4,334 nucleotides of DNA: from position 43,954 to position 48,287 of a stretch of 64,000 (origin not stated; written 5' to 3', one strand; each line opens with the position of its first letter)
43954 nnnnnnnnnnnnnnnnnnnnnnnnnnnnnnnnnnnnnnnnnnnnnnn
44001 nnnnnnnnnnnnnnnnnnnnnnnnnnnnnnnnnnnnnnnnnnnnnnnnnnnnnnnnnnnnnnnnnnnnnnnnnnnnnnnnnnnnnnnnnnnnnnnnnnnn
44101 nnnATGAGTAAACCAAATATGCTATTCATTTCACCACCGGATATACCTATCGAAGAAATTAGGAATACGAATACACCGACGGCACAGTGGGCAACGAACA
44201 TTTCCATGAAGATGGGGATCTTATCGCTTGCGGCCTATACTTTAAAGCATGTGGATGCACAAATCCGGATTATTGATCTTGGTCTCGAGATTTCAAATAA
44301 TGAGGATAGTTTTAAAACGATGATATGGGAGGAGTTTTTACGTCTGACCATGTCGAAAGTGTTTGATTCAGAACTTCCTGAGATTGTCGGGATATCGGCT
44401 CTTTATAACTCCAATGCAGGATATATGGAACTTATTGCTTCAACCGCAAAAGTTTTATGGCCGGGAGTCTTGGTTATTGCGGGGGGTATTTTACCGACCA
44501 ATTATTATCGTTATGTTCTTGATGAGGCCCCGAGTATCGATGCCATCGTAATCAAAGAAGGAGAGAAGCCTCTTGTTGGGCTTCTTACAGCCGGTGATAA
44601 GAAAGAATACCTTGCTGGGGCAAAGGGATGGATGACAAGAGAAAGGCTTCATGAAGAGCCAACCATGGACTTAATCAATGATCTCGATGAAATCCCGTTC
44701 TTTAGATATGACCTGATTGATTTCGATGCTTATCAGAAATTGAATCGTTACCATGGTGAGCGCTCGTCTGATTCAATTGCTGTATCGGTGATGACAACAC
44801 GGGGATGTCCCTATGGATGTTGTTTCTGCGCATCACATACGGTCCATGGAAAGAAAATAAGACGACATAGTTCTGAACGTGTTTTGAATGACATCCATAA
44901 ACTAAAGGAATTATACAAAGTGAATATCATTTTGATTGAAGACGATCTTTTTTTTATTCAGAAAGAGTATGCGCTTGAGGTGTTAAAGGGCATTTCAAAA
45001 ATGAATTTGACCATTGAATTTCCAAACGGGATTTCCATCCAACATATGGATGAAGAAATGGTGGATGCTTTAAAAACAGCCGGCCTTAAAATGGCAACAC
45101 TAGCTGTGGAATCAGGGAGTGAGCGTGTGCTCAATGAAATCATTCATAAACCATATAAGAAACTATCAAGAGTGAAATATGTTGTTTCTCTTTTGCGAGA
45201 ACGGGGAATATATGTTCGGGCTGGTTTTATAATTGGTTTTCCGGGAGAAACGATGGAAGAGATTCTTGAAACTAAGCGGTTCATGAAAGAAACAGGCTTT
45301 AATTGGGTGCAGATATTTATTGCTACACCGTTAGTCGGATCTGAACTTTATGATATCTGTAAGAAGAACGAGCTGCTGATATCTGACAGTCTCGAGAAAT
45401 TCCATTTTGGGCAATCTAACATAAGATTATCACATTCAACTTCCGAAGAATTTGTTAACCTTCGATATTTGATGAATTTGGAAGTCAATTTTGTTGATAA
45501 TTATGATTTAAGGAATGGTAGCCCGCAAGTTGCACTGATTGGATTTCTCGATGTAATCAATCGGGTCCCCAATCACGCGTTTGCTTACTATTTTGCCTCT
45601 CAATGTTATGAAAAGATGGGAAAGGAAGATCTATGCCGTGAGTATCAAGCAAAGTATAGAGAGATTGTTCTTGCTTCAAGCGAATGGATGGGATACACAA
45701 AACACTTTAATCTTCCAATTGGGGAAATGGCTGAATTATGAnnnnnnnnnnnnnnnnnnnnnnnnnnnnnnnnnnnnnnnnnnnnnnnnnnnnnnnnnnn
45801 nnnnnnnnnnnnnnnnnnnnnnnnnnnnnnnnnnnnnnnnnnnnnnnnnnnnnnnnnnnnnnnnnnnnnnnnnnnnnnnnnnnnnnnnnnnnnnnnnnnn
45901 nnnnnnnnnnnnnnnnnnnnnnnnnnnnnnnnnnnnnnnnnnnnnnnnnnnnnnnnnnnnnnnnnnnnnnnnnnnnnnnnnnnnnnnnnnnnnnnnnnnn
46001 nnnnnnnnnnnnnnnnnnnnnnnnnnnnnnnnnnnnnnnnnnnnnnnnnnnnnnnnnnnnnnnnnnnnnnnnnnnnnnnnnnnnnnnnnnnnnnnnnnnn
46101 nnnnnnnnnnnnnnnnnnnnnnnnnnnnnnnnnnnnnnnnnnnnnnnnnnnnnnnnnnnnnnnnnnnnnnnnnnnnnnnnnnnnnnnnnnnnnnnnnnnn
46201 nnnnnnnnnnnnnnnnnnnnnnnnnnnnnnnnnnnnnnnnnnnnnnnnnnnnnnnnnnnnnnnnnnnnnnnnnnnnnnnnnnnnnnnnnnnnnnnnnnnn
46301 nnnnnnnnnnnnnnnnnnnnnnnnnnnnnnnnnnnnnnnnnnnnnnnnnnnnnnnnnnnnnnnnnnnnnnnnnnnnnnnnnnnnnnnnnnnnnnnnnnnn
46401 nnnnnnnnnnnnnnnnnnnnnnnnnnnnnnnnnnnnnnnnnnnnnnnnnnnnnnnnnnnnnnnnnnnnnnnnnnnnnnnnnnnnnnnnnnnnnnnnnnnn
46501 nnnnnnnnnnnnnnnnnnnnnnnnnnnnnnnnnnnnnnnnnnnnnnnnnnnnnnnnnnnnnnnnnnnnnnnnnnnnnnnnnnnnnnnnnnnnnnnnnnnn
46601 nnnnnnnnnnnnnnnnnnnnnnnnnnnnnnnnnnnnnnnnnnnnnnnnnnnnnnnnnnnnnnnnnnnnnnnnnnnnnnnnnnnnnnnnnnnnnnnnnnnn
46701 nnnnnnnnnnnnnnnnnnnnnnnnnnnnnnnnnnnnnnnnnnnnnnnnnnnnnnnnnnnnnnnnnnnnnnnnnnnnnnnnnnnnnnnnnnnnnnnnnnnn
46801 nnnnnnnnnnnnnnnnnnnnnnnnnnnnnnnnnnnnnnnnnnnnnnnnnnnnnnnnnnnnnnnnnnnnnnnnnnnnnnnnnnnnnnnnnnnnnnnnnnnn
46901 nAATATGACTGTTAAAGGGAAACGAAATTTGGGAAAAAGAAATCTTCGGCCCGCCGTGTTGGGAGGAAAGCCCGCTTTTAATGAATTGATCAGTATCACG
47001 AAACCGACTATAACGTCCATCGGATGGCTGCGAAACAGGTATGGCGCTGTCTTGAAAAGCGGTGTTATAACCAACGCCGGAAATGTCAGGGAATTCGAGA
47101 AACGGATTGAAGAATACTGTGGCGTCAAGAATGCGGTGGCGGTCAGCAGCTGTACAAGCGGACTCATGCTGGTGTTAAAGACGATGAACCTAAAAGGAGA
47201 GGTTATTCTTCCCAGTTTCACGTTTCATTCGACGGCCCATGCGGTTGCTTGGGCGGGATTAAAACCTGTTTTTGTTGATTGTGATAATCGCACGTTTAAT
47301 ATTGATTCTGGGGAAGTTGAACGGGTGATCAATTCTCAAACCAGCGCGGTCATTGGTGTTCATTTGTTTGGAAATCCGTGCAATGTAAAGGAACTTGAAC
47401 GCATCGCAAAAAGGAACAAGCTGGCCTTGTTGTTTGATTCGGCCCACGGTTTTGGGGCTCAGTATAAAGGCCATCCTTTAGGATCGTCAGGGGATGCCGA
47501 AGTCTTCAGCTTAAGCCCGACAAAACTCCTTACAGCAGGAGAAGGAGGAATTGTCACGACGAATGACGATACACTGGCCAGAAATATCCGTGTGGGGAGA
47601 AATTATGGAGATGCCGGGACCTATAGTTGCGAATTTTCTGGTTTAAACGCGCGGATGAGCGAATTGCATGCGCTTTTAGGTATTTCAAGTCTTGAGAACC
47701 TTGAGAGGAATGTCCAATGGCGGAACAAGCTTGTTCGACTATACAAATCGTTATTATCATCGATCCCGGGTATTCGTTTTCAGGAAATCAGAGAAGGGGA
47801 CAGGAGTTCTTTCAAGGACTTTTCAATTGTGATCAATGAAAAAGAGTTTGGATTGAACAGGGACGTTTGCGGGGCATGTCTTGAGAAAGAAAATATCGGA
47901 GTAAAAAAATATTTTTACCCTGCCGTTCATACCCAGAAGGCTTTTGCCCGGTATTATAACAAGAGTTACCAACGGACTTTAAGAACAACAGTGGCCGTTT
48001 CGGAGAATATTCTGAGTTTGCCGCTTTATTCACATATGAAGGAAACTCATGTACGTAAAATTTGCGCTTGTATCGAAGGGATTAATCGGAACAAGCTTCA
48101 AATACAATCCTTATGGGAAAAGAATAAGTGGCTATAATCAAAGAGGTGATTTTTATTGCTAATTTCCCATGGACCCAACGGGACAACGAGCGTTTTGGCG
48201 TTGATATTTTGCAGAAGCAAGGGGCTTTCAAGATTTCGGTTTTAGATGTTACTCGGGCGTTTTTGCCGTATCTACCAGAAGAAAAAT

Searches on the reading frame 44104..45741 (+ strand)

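Call 3: search_protein_families(library=pfam, proteins=[window:44104-45741:+], max_evalue=0.001)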
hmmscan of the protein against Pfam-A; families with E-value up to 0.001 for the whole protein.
window:44104-45741:+ (545 aa): 2 families
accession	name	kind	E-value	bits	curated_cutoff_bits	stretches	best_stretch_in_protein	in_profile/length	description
PF04055.27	Radical_SAM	-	7.7e-20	72.2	29.5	1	231-393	3-165/166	Radical SAM superfamily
PF02310.24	B12-binding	-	1e-11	45.2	32.1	1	53-160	28-120/121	B12 binding domain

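Call 5: search_protein_families(library=ncbifam, proteins=[window:44104-45741:+], max_evalue=0.00001)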
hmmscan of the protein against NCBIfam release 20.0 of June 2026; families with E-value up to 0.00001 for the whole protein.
window:44104-45741:+ (545 aa): 27 families (the best 25 are shown)
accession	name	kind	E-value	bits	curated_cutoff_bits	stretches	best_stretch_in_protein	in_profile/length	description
NF038361.1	rSAM_Sden_1168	equivalog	3.4e-50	171.1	575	1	46-451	94-505/560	Sden_1168 family B12-binding radical SAM P-methyltransferase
TIGR03471.1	HpnJ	equivalog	1.2e-36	126.7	577.6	1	101-432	75-400/472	hopanoid biosynthesis associated radical SAM protein HpnJ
TIGR02026.1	BchE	equivalog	1.1e-32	113.6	481.35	1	88-450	60-416/497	magnesium-protoporphyrin IX monomethyl ester anaerobic oxidative cyclase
NF050148.1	rSAM_ApyD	equivalog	8.4e-29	100.4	750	1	34-394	23-363/645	RiPP biosynthesis radical SAM protein ApyD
TIGR04479.1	bcpD_PhpK_rSAM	subfamily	2.9e-24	85.3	600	1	225-398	240-410/504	PhpK family radical SAM P-methyltransferase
TIGR04013.1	B12_SAM_MJ_1487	hypoth_equivalog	2.5e-23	82.6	251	1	88-418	39-356/382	TIGR04013 family B12-binding domain/radical SAM domain-containing protein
NF033712.0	B12_rSAM_KedN5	subfamily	2.5e-23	82.2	700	1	83-389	54-362/624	KedN5 family methylcobalamin-dependent radical SAM C-methyltransferase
TIGR04367.1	HpnR_B12_rSAM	equivalog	3.7e-23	81.8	650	1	83-417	52-371/490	hopanoid C-3 methylase HpnR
TIGR04072.2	rSAM_ladder_B12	equivalog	3.5e-22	78.7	360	1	223-423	177-376/443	lipid biosynthesis B12-binding/radical SAM protein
TIGR04014.1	B12_SAM_MJ_0865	equivalog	5.3e-22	78.2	360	1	226-420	160-359/434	methyl-coenzyme M reductase glutamine C-methyltransferase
NF033070.1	rSAM_AprD4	equivalog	3.7e-21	75.5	500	1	176-424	151-395/456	AprD4 family radical SAM diol-dehydratase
TIGR03975.1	rSAM_ocin_1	subfamily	1.4e-19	70.1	281.85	1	74-387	112-420/606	RiPP maturation radical SAM C-methyltransferase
NF040542.1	rSAM_RCCLKC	equivalog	5.8e-18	65.2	450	1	144-400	99-353/423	arsinothricin biosynthesis radical SAM protein ArsL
TIGR04385.1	B12_rSAM_cofa1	equivalog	6.8e-18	65.1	450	1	37-395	21-362/438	B12 lower ligand biosynthesis radical SAM protein BzaD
TIGR00089.1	TIGR00089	subfamily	5.3e-16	58.4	251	1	210-406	124-327/429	MiaB/RimO family radical SAM methylthiotransferase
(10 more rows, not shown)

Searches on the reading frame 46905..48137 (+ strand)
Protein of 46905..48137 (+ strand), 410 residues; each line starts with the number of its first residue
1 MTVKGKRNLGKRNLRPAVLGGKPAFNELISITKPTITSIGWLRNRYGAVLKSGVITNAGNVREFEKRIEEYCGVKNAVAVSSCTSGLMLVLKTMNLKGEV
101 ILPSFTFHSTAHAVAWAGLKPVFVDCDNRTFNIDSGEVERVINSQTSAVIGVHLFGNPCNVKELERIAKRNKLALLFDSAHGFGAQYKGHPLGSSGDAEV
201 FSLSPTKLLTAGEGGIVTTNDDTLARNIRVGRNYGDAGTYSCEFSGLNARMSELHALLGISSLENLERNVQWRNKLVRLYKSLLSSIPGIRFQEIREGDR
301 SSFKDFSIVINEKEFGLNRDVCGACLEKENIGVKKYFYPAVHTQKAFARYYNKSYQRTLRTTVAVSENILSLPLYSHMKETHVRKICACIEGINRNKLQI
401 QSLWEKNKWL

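Call 7: search_protein_families(library=pfam, proteins=[window:46905-48137:+], max_evalue=0.001)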
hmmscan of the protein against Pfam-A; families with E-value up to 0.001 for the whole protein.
window:46905-48137:+ (410 aa): 3 families
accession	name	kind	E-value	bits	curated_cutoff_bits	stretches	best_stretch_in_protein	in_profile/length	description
PF01041.23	DegT_DnrJ_EryC1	-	1.6e-100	337.3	19.8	1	47-390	12-359/360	DegT/DnrJ/EryC1/StrS aminotransferase family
PF00155.27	Aminotran_1_2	-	2e-09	37.6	19.7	1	62-184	45-191/361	Aminotransferase class I and II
PF01212.27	Beta_elim_lyase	-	3.7e-05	23.6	27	1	54-236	27-228/288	Beta-eliminating lyase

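Call 42: search_protein_families(library=ncbifam, proteins=[window:46905-48137:+], max_evalue=1e-10)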
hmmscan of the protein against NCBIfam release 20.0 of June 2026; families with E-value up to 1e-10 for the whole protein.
window:46905-48137:+ (410 aa): 7 families
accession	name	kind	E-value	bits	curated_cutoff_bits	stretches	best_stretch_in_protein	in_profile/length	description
TIGR04427.1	PLP_DesI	equivalog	3.8e-95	319.3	650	1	17-390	9-379/390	dTDP-4-dehydro-6-deoxyglucose aminotransferase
TIGR03588.1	PseC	equivalog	9.6e-66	222.2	423.5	1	48-390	19-376/380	UDP-4-amino-4,6-dideoxy-N-acetyl-beta-L-altrosamine transaminase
NF008658.2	PRK11658.1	equivalog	1.9e-58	197.9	631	1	46-393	20-376/379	UDP-4-amino-4-deoxy-L-arabinose aminotransferase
TIGR04181.1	NHT_00031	hypoth_equivalog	4.2e-56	190.3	420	1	49-373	19-357/359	LegC family aminotransferase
NF008687.0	PRK11706.1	equivalog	3.9e-52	177.2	375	1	58-391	30-371/375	dTDP-4-amino-4,6-dideoxygalactose transaminase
TIGR02379.1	ECA_wecE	subfamily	8.1e-40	136.7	434.85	1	59-390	31-371/376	dTDP-4-amino-4,6-dideoxy-D-glucose transaminase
NF011936.0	PRK15407.1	equivalog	1.6e-39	135.8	423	1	56-235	62-251/440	lipopolysaccharide biosynthesis protein RfbH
